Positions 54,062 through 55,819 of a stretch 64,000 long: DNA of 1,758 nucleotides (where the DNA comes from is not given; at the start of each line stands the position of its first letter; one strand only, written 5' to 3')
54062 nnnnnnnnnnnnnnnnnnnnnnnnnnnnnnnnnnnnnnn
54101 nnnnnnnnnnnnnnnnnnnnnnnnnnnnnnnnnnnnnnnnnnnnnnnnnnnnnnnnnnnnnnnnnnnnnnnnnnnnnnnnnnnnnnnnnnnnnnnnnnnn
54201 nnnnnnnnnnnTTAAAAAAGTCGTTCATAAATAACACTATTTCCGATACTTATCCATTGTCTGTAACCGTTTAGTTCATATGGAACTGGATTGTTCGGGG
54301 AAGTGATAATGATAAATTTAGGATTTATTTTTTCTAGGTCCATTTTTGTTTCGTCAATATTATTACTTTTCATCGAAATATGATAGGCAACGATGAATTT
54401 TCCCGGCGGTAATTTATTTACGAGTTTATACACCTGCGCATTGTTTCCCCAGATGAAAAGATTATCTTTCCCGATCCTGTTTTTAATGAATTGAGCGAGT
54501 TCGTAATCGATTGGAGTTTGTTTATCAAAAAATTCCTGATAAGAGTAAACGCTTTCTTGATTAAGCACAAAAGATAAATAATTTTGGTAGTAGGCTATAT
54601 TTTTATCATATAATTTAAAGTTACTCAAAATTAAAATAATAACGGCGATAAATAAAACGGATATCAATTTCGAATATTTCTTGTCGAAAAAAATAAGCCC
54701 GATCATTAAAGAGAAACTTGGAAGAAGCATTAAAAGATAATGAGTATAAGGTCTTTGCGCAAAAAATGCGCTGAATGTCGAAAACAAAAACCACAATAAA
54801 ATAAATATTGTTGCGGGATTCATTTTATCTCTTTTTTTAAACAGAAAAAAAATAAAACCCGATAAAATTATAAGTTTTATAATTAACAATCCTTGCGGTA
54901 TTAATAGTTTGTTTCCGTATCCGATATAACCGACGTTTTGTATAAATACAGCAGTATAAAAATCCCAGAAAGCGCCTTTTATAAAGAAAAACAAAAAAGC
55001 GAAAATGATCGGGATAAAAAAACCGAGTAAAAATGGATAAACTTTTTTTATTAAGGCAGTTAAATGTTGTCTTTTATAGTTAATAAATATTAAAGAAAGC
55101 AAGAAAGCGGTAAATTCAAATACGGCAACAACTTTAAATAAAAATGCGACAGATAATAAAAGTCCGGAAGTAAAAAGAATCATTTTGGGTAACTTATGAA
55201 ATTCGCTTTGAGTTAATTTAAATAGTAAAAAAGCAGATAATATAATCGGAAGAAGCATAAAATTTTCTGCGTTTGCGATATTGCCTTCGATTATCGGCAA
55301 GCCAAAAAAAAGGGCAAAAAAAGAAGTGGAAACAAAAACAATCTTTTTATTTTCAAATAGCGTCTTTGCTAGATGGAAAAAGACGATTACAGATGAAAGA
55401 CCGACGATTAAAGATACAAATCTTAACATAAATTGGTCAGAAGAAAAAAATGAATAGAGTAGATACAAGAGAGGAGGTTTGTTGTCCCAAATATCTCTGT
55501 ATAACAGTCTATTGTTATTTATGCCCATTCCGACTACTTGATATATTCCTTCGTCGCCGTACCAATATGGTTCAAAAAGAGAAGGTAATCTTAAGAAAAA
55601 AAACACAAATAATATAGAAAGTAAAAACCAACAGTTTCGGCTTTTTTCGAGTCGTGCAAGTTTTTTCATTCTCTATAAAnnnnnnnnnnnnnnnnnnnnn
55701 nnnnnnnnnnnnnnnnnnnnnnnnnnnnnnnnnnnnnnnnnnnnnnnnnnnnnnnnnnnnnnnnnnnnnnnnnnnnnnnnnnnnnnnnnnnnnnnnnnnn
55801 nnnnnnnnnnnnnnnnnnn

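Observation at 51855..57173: Envelope glycan operon combining a DPPR-synthase-like UbiA enzyme, a WecA-family initiator, a GT-C transferase and a processive QxxRW GT2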

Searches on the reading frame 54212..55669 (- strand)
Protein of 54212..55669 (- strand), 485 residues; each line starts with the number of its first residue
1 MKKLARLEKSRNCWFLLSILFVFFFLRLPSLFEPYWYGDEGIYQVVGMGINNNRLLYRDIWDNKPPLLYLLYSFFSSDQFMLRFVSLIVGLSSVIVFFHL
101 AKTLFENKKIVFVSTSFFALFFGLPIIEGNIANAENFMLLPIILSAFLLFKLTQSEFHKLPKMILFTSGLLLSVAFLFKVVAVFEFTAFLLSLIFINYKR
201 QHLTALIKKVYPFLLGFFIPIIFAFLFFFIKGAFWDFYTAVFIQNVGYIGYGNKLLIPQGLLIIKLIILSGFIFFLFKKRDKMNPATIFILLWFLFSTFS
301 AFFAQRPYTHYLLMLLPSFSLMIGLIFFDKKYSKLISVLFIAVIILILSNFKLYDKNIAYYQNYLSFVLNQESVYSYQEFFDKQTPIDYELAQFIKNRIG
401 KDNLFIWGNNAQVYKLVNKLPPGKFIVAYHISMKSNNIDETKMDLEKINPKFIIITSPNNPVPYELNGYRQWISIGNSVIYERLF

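Call 3: search_protein_families(library=pfam, proteins=[window:54212-55669:-], max_evalue=0.01)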
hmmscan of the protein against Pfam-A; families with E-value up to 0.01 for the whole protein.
window:54212-55669:- (485 aa): 2 families
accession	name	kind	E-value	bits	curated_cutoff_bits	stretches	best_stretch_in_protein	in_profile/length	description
PF13231.12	PMT_2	-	4.7e-06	27.3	26.1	1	69-224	11-155/160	Dolichyl-phosphate-mannose-protein mannosyltransferase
PF02366.24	PMT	-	0.0004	20.5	22.7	1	72-230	75-239/245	Dolichyl-phosphate-mannose-protein mannosyltransferase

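Call 4: search_protein_families(library=ncbifam, proteins=[window:54212-55669:-], max_evalue=0.01)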
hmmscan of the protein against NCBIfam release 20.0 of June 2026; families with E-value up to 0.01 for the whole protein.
window:54212-55669:- (485 aa): 0 families

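Call 9: search_solved_structures(query=window:54212-55669:-, max_evalue=1, show_alignments=1)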
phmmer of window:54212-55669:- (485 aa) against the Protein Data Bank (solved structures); distinct sequences matched with E-value up to 1: 0.

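Call 26: find_homologous_proteins(query=window:54212-55669:-, max_evalue=0.00001)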
Query window:54212-55669:- (485 aa): 2402 proteins with E <= 0.00001 among 8000 candidates; the best 120 are listed.
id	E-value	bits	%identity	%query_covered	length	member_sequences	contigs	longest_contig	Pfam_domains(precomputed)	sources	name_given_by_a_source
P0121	0.0e+0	1048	100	100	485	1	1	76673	PF13231.13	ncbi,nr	ncbi:MAG: hypothetical protein M1268_01760 [Patescibacteria group bacterium]|nr:hypothetical protein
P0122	7.6e-253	858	80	100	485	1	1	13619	PF13231.13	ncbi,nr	ncbi:MAG: glycosyltransferase family 39 protein [Patescibacteria group bacterium]|nr:glycosyltransfe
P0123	9.7e-177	607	59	100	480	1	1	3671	PF27757.1,PF13231.13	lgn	-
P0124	6.9e-176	604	58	100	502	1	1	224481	PF27757.1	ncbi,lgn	ncbi:MAG: hypothetical protein ABH816_01000 [Candidatus Levyibacteriota bacterium]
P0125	1.0e-170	587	58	100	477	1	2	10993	PF27757.1,PF13231.13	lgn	-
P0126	1.6e-170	586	58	100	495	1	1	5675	PF27757.1,PF13231.13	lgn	-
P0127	2.9e-170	585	57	100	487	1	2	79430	PF27757.1,PF13231.13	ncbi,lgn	-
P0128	2.1e-169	583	57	100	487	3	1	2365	PF27757.1,PF13231.13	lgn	-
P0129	2.7e-169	582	58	100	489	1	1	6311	PF27757.1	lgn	-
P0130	4.1e-169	582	58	99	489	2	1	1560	PF27757.1,PF13231.13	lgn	-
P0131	1.2e-168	580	58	99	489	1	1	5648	PF02366.25,PF13231.13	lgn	-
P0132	7.7e-168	577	56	100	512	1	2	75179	PF27757.1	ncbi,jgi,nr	ncbi:hypothetical protein C4559_06055 [Candidatus Microgenomates bacterium]|nr:MAG: hypothetical pro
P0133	4.4e-167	575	56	100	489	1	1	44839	PF02366.25,PF27757.1,PF13231.13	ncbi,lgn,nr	ncbi:MAG: glycosyltransferase family 39 protein [Patescibacteria group bacterium]|nr:glycosyltransfe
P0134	2.4e-166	573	56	100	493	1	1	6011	PF27757.1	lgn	-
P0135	7.6e-166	571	57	100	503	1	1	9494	PF27757.1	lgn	-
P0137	1.3e-165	570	57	98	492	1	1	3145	PF02366.25,PF27757.1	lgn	-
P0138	1.9e-165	570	53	99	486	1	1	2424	PF27757.1,PF13231.13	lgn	-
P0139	1.7e-164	566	56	100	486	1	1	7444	PF27757.1,PF13231.13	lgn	-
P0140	3.8e-164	565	55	100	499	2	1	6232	PF13231.13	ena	-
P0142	5.0e-163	562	58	100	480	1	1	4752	PF13231.13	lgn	-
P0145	1.4e-162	560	56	100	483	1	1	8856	PF02366.25,PF27757.1,PF13231.13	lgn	-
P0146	2.0e-162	560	55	100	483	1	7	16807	PF27757.1,PF13231.13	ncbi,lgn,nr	ncbi:MAG: glycosyltransferase family 39 protein [Candidatus Levybacteria bacterium]|nr:glycosyltrans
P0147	2.5e-162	559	55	100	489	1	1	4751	PF13231.13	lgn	-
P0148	2.0e-161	556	56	100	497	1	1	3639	PF13231.13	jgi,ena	-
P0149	2.6e-161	556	56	100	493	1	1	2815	PF27757.1,PF13231.13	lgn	-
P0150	2.9e-161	556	55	100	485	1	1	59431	PF13231.13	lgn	-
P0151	3.3e-161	556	57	100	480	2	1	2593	PF13231.13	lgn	-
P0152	4.4e-161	555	55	100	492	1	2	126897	PF27757.1,PF13231.13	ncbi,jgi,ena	-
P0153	5.7e-161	555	54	100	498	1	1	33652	PF27757.1,PF13231.13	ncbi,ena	-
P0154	6.1e-161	555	55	100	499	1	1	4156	PF27757.1,PF13231.13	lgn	-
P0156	6.9e-161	555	54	100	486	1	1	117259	PF02366.25,PF27757.1,PF13231.13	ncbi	-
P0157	9.2e-161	554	52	100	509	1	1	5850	PF02366.25,PF27757.1,PF13231.13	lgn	-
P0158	1.1e-160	554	55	100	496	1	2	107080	PF27757.1,PF13231.13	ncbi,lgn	-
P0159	1.4e-160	554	55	100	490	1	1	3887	PF13231.13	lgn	-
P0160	1.4e-160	554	53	100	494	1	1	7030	PF02366.25,PF13231.13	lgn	-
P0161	2.5e-160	553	55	100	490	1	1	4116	PF13231.13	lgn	-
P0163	5.7e-160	552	55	100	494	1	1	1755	PF02366.25,PF27757.1,PF13231.13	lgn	-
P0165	9.6e-160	551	54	100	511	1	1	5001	PF02366.25,PF27757.1,PF13231.13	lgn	-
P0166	1.0e-159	551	54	100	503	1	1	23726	PF13231.13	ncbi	-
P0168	1.8e-159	550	55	100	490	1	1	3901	PF13231.13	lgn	-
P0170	2.7e-159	549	56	100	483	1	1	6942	PF13231.13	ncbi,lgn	ncbi:MAG: hypothetical protein WD967_00500 [Candidatus Levyibacteriota bacterium]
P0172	4.7e-159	549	54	100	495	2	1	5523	PF02366.25,PF27757.1,PF13231.13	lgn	-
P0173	5.3e-159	548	55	100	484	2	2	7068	PF27757.1,PF13231.13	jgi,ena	-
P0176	7.4e-159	548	55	100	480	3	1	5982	PF13231.13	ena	-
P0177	1.2e-158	547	53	100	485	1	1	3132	PF02366.25,PF27757.1,PF13231.13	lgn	-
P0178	1.2e-158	547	55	100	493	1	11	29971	PF13231.13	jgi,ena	-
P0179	2.1e-158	546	54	100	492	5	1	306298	PF04143.20,PF13231.13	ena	-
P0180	3.7e-158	546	53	100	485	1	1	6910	PF27757.1,PF13231.13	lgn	-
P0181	5.3e-158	545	56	100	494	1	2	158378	PF13231.13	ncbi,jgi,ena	-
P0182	7.3e-158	545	57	99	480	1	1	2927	PF13231.13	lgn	-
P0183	9.4e-158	544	55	100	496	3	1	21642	PF27757.1,PF13231.13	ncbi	-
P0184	1.0e-157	544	54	100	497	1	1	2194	PF27757.1,PF13231.13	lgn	-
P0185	1.5e-157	544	53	99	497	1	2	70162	PF13231.13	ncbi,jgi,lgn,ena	-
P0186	1.8e-157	543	54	100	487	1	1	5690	PF13231.13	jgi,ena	-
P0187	2.6e-157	543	55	100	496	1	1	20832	PF13231.13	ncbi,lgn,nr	ncbi:MAG: glycosyltransferase family 39 protein [bacterium]|nr:glycosyltransferase family 39 protein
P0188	3.9e-157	542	53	100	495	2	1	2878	PF02366.25,PF13231.13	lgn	-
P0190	7.3e-157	541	54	100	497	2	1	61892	PF27757.1,PF13231.13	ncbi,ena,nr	ncbi:MAG TPA: glycosyltransferase family 39 protein [Patescibacteria group bacterium]|nr:glycosyltra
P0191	8.3e-157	541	52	100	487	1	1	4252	PF02366.25,PF27757.1,PF13231.13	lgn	-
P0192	9.3e-157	541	54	98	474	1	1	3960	PF13231.13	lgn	-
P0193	1.4e-156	540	51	100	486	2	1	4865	PF02366.25,PF27757.1,PF13231.13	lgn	-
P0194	1.5e-156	540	54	100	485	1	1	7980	PF27757.1,PF13231.13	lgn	-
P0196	1.5e-156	540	52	100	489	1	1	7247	PF02366.25,PF27757.1,PF13231.13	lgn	-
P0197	2.2e-156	540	55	100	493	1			PF13231.13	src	-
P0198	2.3e-156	540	53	100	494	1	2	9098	PF13231.13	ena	-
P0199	2.4e-156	540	54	100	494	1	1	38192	PF02366.25,PF27757.1,PF13231.13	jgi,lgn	jgi:hypothetical protein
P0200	2.6e-156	539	54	100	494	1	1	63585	PF02366.25,PF27757.1,PF13231.13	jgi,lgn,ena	-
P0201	2.8e-156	539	54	98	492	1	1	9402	PF13231.13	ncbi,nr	ncbi:MAG: glycosyltransferase family 39 protein [bacterium]|nr:glycosyltransferase family 39 protein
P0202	2.9e-156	539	54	100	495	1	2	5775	PF02366.25,PF13231.13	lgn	-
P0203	2.9e-156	539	56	100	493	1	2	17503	PF13231.13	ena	-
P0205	3.2e-156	539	55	100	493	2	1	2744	PF13231.13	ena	-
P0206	3.3e-156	539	56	100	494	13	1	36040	PF13231.13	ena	-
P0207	4.0e-156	539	56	100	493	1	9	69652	PF13231.13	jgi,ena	-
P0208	4.8e-156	539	55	100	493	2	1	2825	PF13231.13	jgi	-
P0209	5.0e-156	539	56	100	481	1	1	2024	PF13231.13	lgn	-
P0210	5.6e-156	538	54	100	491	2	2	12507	PF13231.13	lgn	-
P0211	6.1e-156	538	53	98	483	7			PF27757.1,PF13231.13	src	-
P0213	7.8e-156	538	54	100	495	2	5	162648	PF13231.13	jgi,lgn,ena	jgi:hypothetical protein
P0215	8.3e-156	538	54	99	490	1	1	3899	PF27757.1,PF13231.13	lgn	-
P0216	8.8e-156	538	55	93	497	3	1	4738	PF13231.13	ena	-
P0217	9.1e-156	538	52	100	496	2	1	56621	PF13231.13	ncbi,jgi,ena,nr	ncbi:MAG TPA: glycosyltransferase family 39 protein [Patescibacteria group bacterium]|nr:glycosyltra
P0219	1.1e-155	537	53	100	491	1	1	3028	PF27757.1,PF13231.13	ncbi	-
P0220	1.2e-155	537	54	100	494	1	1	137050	PF02366.25,PF27757.1,PF13231.13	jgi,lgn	jgi:hypothetical protein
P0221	1.2e-155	537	54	100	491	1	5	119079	PF13231.13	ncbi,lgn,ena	ncbi:MAG: glycosyltransferase family 39 protein [Patescibacteria group bacterium]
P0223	1.3e-155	537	53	100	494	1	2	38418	PF02366.25,PF27757.1,PF13231.13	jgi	jgi:hypothetical protein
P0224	1.7e-155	537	55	100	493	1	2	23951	PF13231.13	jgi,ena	-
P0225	1.8e-155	537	53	100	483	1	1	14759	PF13231.13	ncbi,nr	ncbi:MAG: glycosyltransferase family 39 protein [Candidatus Levybacteria bacterium]|nr:glycosyltrans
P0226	2.7e-155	536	55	100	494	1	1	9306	PF02366.25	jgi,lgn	jgi:hypothetical protein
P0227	3.2e-155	536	53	100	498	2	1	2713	PF13231.13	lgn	-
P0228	4.0e-155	536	54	100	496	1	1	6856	PF13231.13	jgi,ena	-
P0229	4.6e-155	535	53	100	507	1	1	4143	PF13231.13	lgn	-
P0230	4.6e-155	535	55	100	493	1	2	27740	PF13231.13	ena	-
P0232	4.9e-155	535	55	100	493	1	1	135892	PF27757.1,PF13231.13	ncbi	-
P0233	5.0e-155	535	52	100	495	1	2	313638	PF13231.13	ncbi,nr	ncbi:MAG TPA: glycosyltransferase family 39 protein [Candidatus Saccharimonadales bacterium]|nr:glyc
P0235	6.3e-155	535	52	100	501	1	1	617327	PF27757.1,PF13231.13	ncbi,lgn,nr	ncbi:MAG: glycosyltransferase family 39 protein [Candidatus Levybacteria bacterium]|nr:glycosyltrans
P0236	6.4e-155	535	54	100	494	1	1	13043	PF02366.25,PF27757.1,PF13231.13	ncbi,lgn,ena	-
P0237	6.6e-155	535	54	100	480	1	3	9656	PF13231.13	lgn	-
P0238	7.1e-155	535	55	100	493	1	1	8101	PF13231.13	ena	-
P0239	7.4e-155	535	52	100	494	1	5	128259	PF02366.25,PF27757.1,PF13231.13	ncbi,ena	-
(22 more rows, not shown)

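Call 40: predict_structure(alignment_id=A1)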
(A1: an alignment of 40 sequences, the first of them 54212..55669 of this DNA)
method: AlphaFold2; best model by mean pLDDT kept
length: 485 residues; sequences in the alignment: 40
mean_pLDDT: 90.1   pTM: 0.90
mean pLDDT of the five models: 90.1, 89.5, 89.1, 86.6, 84.1
residues with pLDDT >= 90: 343; 70-90: 112; 50-70: 28; < 50: 2
segments of 3 or more residues with pLDDT < 50: none
pLDDT, mean of each block of 10 residues (from residue 1): 81 96 93 78 93 95 91 91 92 97 95 97 78 79 96 73 95 94 95 90 88 97 96 93 72 55 87 96 95 95 74 92 96 95 92 86 94 92 90 96 94 94 92 91 95 90 92 94 92
secondary structure, 60 per line:
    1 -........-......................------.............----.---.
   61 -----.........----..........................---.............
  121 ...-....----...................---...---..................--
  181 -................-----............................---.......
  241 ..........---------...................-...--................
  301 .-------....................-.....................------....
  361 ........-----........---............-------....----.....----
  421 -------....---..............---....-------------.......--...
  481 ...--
elements in order: H2-9 H11-32 H39-51 H66-74 H79-104 H108-123 H125-128 H133-151 H161-178 H182-197 H203-230 H234-250 H260-278 H285-301 H309-328 H330-350 H357-368 H374-381 H385-396 E404-407 H412-416 H428-431 H435-448 E452-455 E469-475 E478-483

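Call 45: fold_search(model_id=the predicted structure, library=pdb)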
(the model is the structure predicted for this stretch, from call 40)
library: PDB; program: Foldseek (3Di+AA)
matches with E <= 10: 324; with E <= 0.001: 10
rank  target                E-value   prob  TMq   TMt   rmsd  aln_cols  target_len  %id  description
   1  7e9s_A                9.5e-06  1.00  0.50  0.31  12.6       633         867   12  Archaeal oligosaccharyltransferase AglB from Archaeoglobus fulgidus in complex with an inhibitory peptide and a dolich (released 2021-09-08)
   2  8b6l_I                5.7e-05  1.00  0.50  0.37  14.4       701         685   12  Subtomogram average of the human Sec61-TRAP-OSTA-translocon (released 2022-12-07)
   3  3wak                  7.4e-05  1.00  0.49  0.30  14.7       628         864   11  Crystal structure of the Archaeoglobus fulgidus oligosaccharyltransferase (O29867_ARCFU) in the apo form (released 2013-10-30)
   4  8age_A                1.2e-04  1.00  0.51  0.40  10.7       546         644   10  Structure of yeast oligosaccharylransferase complex with acceptor peptide bound (released 2022-12-07)
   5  9i5k_A                2.1e-04  1.00  0.42  0.41   9.2       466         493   14  Structure of the Chaetomium thermophilum Pmt4 homodimer (C2 symmetry) (released 2025-12-24)
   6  7zli_A                2.5e-04  1.00  0.54  0.42  11.1       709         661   12  Cryo-EM structure of C-mannosyltransferase CeDPY19, in complex with Dol25-P-Man and bound to CMT2-Fab and anti-Fab nan (released 2023-01-11)
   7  7oci_F                2.8e-04  1.00  0.54  0.43  12.1       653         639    9  Cryo-EM structure of yeast Ost6p containing oligosaccharyltransferase complex (released 2022-02-16)
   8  8agc_A                3.3e-04  1.00  0.53  0.39  10.9       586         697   12  Structure of yeast oligosaccharylransferase complex with lipid-linked oligosaccharide and non-acceptor peptide bound (released 2022-12-07)
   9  6ftg_5                5.1e-04  1.00  0.48  0.38  14.3       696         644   11  Subtomogram average of OST-containing ribosome-translocon complexes from canine rough microsomal membranes (released 2018-03-21)
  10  6s7t_A                7.5e-04  1.00  0.51  0.37  12.9       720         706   10  Cryo-EM structure of human oligosaccharyltransferase complex OST-B (released 2019-12-18)
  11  6c26_A                1.1e-03  1.00  0.51  0.40  13.0       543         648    9  The Cryo-EM structure of a eukaryotic oligosaccharyl transferase complex (released 2018-01-31)
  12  6gxc_A                1.5e-03  1.00  0.43  0.32  12.7       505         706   13  Bacterial oligosaccharyltransferase PglB in complex with an inhibitory peptide and a reactive lipid-linked oligosaccha (released 2018-11-14)
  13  5ezm                  1.9e-03  1.00  0.52  0.48  13.2       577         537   12  Crystal Structure of ArnT from Cupriavidus metallidurans in the apo state (released 2016-02-17)
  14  7w72_U                2.0e-03  1.00  0.50  0.57   7.9       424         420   13  Structure of a human glycosylphosphatidylinositol (GPI) transamidase (released 2022-02-16)
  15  9i5l_A                2.2e-03  1.00  0.33  0.24   6.1       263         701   16  Structure of the Chaetomium thermophilum Pmt4 homodimer (C1 symmetry) (released 2025-12-24)
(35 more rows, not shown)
